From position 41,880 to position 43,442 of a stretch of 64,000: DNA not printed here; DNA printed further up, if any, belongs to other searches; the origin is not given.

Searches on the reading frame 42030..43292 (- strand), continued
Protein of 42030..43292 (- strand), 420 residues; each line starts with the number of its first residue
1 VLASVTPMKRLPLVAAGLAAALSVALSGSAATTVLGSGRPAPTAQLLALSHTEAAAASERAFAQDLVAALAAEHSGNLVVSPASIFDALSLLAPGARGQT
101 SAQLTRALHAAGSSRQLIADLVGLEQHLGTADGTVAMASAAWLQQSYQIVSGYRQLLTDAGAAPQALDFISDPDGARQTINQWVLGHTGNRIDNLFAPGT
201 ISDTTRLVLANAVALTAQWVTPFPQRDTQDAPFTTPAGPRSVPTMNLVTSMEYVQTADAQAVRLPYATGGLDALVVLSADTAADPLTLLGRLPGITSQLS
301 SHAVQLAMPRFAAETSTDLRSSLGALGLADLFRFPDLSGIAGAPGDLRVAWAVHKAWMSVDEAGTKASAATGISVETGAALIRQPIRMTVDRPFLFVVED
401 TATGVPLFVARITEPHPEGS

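Call 50: predict_structure(alignment_id=A1)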
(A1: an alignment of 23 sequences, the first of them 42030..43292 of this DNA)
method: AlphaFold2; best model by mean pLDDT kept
length: 420 residues; sequences in the alignment: 23
mean_pLDDT: 84.2   pTM: 0.78
mean pLDDT of the five models: 84.2, 78.7, 78.1, 75.4, 73.6
residues with pLDDT >= 90: 260; 70-90: 102; 50-70: 14; < 50: 44
segments of 3 or more residues with pLDDT < 50: 1-38, 380-385
pLDDT, mean of each block of 10 residues (from residue 1): 36 27 23 39 73 85 93 87 95 95 95 85 76 77 94 92 94 97 96 95 96 93 97 88 96 94 86 90 84 89 96 95 96 95 93 97 96 85 56 92 88 81
secondary structure, 60 per line:
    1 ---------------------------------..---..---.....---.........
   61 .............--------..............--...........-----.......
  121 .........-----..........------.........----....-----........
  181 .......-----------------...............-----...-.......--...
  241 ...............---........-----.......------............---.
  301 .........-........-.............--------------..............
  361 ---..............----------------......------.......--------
elements in order: H44-48 H52-73 H82-95 H98-108 H114-129 E135-144 H151-159 E164-167 H173-187 E205-219 E229-235 E238-255 E259-266 E272-278 H285-296 E300-309 E311-318 H320-332 E347-360 E364-377 E394-399 E406-412

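Call 52: fold_search(model_id=the predicted structure, library=pdb)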
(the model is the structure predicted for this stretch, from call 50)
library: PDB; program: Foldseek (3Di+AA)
matches with E <= 10: 1476; with E <= 0.001: 414
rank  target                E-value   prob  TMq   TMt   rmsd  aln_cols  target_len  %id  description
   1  6kga_A                7.9e-33  1.00  0.72  0.78  16.6       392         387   27  Structure of Ovalbumin from Emu (Dromaius novaehollandiae) (released 2019-07-24)
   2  1hle_A                2.2e-31  1.00  0.71  0.86   2.7       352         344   29  CRYSTAL STRUCTURE OF CLEAVED EQUINE LEUCOCYTE ELASTASE INHIBITOR DETERMINED AT 1.95 ANGSTROMS RESOLUTION (released 1994-01-31)
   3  2h4p_A                3.2e-31  1.00  0.72  0.86   2.5       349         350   26  Crystal structure of wildtype MENT in the cleaved conformation (released 2006-07-18)
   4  4p0o                  9.8e-31  1.00  0.72  0.81  21.3       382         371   28  Cleaved Serpin 42Da (released 2014-05-07)
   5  8zcr_A                1.4e-30  1.00  0.68  0.87   3.3       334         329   27  Structure of PI9 (released 2024-11-13)
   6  1dzg_L                2.0e-30  1.00  0.72  0.74  19.0       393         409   25  N135Q-S380C-ANTITHROMBIN-III (released 2000-05-26)
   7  2h4q_A                7.8e-30  1.00  0.72  0.85   2.7       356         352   26  Crystal structure of a M-loop deletion variant of MENT in the cleaved conformation (released 2006-07-18)
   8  1oyh_L                1.2e-29  1.00  0.72  0.73  19.0       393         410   25  Crystal Structure of P13 Alanine Variant of Antithrombin (released 2004-04-13)
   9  4eb1_L                1.4e-29  1.00  0.70  0.75  19.2       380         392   25  Hyperstable in-frame insertion variant of antithrombin (released 2012-07-18)
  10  3cvm_A                2.0e-29  1.00  0.72  0.80  19.8       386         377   27  High resolution structure of a stable Plasminogen activator inhibitor type-1 in its protease cleaved form (released 2008-08-19)
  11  1mtp_A                2.3e-29  1.00  0.67  0.87   2.7       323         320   30  The X-ray crystal structure of a serpin from a thermophilic prokaryote (released 2003-04-15)
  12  1r1l_L                2.5e-29  1.00  0.72  0.74  18.2       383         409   25  Structure of dimeric antithrombin complexed with a P14-P9 reactive loop peptide and an exogenous tripeptide (formyl-no (released 2004-10-05)
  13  1e04_L                2.7e-29  1.00  0.71  0.73  19.3       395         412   24  PLASMA BETA ANTITHROMBIN-III (released 2000-06-02)
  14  1e05_L                2.8e-29  1.00  0.73  0.74  18.7       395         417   24  PLASMA ALPHA ANTITHROMBIN-III (released 2000-06-02)
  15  3nda_A                3.2e-29  1.00  0.69  0.78  21.2       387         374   28  Crystal structure of serpin from tick Ixodes ricinus (released 2010-10-27)
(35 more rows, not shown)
